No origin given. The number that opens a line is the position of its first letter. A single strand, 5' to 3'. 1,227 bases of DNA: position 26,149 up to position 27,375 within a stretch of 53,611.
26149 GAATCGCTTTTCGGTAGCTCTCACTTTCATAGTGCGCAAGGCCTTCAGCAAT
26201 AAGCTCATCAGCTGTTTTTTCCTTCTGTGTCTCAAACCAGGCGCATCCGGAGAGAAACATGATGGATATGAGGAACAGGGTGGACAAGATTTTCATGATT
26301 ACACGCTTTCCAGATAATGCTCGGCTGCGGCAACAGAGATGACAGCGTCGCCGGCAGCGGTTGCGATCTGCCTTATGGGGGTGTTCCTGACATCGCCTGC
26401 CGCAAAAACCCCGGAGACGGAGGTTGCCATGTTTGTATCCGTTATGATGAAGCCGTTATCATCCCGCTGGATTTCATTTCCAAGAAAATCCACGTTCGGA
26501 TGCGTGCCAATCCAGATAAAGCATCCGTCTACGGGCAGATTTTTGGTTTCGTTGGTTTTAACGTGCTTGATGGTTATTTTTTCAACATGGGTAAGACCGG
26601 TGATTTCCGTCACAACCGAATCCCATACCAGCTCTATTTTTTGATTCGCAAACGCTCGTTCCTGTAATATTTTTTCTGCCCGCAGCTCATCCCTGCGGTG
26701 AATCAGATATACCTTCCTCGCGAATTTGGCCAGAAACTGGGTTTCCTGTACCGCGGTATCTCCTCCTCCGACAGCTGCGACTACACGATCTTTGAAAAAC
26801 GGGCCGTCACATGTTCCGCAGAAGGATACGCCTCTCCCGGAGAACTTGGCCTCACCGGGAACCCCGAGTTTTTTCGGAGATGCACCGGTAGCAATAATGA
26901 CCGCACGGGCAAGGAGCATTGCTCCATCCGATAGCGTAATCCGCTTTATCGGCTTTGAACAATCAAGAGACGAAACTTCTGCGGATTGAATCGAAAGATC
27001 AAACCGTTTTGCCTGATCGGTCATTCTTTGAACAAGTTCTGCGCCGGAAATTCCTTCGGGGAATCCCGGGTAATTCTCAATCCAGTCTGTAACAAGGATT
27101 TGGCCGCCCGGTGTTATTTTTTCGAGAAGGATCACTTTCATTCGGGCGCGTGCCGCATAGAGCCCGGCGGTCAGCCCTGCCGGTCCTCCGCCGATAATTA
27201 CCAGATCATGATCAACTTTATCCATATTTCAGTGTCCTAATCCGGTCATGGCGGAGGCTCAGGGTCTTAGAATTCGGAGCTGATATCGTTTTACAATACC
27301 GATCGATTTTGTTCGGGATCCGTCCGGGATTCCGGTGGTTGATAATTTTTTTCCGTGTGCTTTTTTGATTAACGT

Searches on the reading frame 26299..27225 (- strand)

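Call 71: search_protein_families(library=ncbifam, proteins=[window:26299-27225:-], max_evalue=1e-10)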
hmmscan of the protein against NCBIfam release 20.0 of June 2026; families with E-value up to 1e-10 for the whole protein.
window:26299-27225:- (308 aa): 22 families
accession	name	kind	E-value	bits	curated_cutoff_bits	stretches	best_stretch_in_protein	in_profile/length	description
TIGR01292.1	TRX_reduct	equivalog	4.8e-115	383.5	343.45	1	6-305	1-300/300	thioredoxin-disulfide reductase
TIGR03143.1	AhpF_homolog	hypoth_equivalog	5.3e-89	299.3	687.65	1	6-306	5-309/555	putative alkyl hydroperoxide reductase F subunit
TIGR03140.1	AhpF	equivalog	6.3e-71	239.4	502.9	1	4-302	211-510/515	alkyl hydroperoxide reductase subunit F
NF007614.0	PRK10262.1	equivalog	9.2e-64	215.6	644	1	7-307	8-316/321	thioredoxin-disulfide reductase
TIGR01350.1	lipoamide_DH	equivalog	4.2e-22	78.5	408.8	1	103-296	129-323/461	dihydrolipoyl dehydrogenase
TIGR02053.1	MerA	equivalog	5.4e-20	71.8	454.45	1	94-294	117-323/465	mercury(II) reductase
TIGR04018.1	Bthiol_YpdA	hypoth_equivalog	6.2e-20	71.2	339.9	1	84-280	93-289/316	YpdA family putative bacillithiol disulfide reductase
NF004991.0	PRK06370.1-3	subfamily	3.6e-17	62.1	620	0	100-281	159-343/509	FAD-containing oxidoreductase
NF004776.0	PRK06116.1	equivalog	5.9e-17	61.8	480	1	95-292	122-318/450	glutathione-disulfide reductase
TIGR03385.1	CoA_CoA_reduc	equivalog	1e-15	57.5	578.8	1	109-283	107-286/439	CoA-disulfide reductase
NF005883.0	PRK07845.1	equivalog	2.7e-15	56.3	479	0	104-288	138-323/466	NAD(P)H-quinone dehydrogenase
NF004945.0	PRK06292.2-3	equivalog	2.9e-14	52.9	494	0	101-295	125-321/457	dihydrolipoyl dehydrogenase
TIGR01424.1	gluta_reduc_2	equivalog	4.9e-13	48.5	606.05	0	99-281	124-304/446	glutathione-disulfide reductase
NF009409.0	PRK12770.1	subfamily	6.1e-13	48.5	343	1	7-306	20-351/360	putative glutamate synthase subunit beta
NF003585.0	PRK05249.1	equivalog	1.9e-12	46.6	465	0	102-291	135-322/464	Si-specific NAD(P)(+) transhydrogenase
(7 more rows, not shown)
